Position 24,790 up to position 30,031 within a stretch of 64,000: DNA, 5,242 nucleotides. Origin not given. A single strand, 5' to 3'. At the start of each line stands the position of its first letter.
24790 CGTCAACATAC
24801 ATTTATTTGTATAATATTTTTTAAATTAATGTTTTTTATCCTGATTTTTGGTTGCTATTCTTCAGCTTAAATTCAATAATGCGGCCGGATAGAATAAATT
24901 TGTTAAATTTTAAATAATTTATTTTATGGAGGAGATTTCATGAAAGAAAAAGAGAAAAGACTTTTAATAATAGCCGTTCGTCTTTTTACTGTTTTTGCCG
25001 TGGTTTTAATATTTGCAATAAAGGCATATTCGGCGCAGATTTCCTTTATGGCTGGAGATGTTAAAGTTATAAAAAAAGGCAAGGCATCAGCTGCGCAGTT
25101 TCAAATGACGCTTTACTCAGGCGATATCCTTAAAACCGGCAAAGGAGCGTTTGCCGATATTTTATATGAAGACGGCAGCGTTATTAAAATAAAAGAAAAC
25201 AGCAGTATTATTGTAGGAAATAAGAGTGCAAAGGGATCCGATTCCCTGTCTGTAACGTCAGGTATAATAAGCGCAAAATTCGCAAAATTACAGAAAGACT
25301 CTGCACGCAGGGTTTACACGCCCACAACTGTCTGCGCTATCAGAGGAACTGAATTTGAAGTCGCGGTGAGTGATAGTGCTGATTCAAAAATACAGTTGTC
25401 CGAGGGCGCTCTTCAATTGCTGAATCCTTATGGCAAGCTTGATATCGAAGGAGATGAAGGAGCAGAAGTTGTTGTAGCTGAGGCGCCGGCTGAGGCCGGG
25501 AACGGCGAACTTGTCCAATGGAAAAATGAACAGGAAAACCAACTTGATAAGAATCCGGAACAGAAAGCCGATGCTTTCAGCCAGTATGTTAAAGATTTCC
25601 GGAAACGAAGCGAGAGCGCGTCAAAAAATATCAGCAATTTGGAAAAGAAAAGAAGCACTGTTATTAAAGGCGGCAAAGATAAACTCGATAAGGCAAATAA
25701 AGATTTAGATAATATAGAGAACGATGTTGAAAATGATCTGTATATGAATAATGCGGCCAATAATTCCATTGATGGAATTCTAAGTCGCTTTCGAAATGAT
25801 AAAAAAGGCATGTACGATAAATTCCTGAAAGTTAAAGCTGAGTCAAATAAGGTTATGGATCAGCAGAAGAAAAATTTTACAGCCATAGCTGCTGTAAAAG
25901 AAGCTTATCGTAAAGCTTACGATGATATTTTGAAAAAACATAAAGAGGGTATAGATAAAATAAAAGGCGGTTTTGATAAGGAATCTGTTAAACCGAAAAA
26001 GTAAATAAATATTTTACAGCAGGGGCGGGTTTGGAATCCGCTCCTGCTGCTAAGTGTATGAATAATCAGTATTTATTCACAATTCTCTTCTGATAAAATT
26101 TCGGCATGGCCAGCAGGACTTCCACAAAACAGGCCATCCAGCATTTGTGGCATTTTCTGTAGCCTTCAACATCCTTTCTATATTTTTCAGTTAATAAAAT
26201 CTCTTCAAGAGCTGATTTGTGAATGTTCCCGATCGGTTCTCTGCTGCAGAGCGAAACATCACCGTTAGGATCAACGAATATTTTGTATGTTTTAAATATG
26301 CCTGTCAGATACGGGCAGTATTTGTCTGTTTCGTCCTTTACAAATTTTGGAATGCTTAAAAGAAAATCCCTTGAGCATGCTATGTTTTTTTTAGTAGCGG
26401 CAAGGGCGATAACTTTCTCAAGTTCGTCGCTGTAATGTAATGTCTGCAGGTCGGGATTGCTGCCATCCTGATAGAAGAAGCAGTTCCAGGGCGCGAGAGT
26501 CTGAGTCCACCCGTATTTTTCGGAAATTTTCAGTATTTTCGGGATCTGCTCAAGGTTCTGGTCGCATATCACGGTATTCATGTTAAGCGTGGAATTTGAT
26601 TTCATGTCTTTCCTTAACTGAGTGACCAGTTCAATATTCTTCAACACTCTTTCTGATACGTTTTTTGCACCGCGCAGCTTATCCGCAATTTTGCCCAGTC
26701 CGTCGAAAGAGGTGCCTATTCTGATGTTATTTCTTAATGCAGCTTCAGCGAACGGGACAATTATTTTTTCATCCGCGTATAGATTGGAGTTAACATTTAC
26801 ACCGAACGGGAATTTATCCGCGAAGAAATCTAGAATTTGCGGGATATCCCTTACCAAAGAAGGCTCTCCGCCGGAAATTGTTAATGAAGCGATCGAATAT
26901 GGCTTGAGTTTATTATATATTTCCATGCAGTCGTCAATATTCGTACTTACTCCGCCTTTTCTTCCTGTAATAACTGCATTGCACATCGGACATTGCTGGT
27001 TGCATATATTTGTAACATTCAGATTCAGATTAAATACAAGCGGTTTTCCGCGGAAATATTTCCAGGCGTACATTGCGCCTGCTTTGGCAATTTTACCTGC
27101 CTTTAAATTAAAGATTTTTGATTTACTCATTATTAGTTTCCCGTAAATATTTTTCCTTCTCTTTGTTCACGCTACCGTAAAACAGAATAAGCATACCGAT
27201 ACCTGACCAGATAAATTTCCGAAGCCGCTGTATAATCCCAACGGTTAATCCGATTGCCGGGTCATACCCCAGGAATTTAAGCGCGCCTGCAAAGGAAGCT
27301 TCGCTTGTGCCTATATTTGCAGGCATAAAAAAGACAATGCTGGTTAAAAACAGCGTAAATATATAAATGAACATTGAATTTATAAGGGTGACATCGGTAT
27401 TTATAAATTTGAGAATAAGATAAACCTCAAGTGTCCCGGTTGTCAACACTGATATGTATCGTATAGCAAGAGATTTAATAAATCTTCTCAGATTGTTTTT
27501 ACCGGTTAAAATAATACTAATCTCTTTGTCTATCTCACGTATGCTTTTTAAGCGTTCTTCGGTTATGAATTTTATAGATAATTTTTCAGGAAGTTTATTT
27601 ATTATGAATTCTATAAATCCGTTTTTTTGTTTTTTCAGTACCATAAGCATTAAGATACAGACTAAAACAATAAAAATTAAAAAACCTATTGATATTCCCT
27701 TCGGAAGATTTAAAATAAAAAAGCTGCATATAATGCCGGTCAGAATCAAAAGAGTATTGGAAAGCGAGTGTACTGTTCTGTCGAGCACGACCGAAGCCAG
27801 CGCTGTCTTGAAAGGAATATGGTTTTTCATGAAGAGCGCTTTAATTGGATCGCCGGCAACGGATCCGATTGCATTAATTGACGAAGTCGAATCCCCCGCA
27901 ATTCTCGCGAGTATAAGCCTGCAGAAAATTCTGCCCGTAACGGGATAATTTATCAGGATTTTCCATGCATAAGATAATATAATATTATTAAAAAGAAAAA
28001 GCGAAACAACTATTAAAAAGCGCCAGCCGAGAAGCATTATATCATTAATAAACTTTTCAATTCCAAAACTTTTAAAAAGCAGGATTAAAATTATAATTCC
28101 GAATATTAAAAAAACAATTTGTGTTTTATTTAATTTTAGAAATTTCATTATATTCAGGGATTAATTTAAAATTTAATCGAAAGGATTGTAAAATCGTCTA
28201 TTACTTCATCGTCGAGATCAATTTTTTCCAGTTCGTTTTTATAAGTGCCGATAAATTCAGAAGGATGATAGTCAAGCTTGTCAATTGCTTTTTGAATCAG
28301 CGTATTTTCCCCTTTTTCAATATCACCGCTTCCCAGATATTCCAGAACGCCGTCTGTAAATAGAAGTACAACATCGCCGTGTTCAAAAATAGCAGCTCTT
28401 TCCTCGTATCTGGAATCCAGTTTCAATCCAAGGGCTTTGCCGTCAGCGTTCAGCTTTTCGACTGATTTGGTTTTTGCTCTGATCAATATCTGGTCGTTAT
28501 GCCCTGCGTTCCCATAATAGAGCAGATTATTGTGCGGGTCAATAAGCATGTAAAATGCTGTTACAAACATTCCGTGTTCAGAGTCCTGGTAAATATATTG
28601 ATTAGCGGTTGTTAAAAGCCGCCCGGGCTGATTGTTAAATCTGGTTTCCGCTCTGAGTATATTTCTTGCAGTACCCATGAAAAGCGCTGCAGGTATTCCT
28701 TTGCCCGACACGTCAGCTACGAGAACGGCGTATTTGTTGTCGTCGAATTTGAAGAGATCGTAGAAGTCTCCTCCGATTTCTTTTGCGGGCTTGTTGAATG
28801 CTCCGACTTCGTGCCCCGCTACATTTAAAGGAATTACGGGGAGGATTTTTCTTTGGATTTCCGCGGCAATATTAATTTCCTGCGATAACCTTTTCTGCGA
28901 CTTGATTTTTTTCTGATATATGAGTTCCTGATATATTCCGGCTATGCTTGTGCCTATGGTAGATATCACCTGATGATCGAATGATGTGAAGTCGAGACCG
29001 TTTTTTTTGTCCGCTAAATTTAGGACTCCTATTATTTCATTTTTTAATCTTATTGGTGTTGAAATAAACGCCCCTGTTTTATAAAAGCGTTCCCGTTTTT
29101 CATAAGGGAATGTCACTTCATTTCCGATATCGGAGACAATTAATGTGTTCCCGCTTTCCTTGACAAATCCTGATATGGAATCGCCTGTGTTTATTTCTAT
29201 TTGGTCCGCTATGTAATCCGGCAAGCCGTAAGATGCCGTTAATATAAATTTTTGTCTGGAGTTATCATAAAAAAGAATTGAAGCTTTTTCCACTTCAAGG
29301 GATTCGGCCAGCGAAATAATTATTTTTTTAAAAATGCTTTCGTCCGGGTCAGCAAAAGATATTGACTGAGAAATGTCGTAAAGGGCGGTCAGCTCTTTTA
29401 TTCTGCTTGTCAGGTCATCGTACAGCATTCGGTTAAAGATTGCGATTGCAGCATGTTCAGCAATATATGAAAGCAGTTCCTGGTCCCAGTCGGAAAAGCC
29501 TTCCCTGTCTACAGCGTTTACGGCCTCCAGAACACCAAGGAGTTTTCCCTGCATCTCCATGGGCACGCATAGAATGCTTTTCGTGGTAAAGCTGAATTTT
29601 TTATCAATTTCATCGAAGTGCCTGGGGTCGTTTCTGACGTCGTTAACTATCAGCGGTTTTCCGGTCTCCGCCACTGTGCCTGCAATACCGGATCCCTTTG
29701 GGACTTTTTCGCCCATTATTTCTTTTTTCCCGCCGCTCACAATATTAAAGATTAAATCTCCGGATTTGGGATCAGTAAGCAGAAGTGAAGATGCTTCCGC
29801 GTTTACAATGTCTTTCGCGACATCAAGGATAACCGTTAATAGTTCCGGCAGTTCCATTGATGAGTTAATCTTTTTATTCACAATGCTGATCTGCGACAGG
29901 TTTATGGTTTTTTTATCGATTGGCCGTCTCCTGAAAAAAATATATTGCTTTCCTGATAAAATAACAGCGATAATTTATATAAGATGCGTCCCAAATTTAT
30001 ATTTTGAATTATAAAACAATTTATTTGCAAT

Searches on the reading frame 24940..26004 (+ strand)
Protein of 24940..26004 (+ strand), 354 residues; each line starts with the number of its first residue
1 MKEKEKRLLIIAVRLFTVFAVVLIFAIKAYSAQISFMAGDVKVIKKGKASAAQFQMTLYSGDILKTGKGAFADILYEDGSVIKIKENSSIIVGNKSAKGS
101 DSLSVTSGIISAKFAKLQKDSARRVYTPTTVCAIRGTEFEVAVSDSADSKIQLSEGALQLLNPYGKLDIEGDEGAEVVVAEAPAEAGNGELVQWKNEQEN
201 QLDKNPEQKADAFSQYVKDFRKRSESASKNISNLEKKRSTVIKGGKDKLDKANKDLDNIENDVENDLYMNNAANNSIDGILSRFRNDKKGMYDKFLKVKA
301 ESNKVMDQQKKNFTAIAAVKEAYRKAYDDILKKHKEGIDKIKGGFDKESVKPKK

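Call 87: search_protein_families(library=pfam, proteins=[window:24940-26004:+], max_evalue=0.00001)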
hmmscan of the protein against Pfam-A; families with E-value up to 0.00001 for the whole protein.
window:24940-26004:+ (354 aa): 1 family
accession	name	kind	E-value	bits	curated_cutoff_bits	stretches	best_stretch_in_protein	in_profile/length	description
PF04773.18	FecR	-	3.3e-14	53.5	24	1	63-157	2-95/97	FecR protein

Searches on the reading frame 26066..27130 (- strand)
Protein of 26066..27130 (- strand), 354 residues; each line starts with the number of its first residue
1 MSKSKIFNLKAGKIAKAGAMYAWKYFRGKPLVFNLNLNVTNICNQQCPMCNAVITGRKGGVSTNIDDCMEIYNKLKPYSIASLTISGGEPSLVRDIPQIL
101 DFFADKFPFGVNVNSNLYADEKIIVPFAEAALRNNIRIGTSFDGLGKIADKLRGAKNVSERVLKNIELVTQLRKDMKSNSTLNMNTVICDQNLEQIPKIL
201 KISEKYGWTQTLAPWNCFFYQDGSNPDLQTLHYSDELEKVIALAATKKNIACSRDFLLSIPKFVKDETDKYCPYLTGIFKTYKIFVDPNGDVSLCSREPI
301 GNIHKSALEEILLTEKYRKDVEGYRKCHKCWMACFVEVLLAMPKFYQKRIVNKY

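Call 87: search_protein_families(library=pfam, proteins=[window:26066-27130:-], max_evalue=0.00001)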
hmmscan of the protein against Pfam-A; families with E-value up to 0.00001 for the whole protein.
window:26066-27130:- (354 aa): 2 families
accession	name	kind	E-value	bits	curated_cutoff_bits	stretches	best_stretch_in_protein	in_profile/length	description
PF04055.27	Radical_SAM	-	8.4e-13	49.3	29.5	1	38-201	2-164/166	Radical SAM superfamily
PF13186.11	SPASM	-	5.5e-08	33.4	21.5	1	282-331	6-67/67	Iron-sulfur cluster-binding domain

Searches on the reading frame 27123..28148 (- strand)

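Call 87: search_protein_families(library=pfam, proteins=[window:27123-28148:-], max_evalue=0.00001)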
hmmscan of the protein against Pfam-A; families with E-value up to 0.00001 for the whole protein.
window:27123-28148:- (341 aa): 1 family
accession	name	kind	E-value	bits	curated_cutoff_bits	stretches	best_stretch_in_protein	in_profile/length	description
PF03706.18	LPG_synthase_TM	-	1e-26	94.5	33.4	1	14-313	5-296/302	Lysylphosphatidylglycerol synthase TM region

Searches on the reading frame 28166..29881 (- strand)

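Call 87: search_protein_families(library=pfam, proteins=[window:28166-29881:-], max_evalue=0.00001)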
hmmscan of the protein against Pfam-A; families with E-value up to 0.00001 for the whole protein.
window:28166-29881:- (571 aa): 4 families
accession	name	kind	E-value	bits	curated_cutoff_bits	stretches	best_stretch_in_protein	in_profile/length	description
PF07228.17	SpoIIE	-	6.1e-42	144.2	25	1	380-570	1-190/192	Stage II sporulation protein E (SpoIIE)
PF13185.12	GAF_2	-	3e-29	102.4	28.6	2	9-148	2-135/136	GAF domain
PF01590.32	GAF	-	1.9e-28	100.1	22.4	2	11-148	2-133/133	GAF domain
PF13492.12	GAF_3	-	2.5e-17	63.9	27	1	11-148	2-127/129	GAF domain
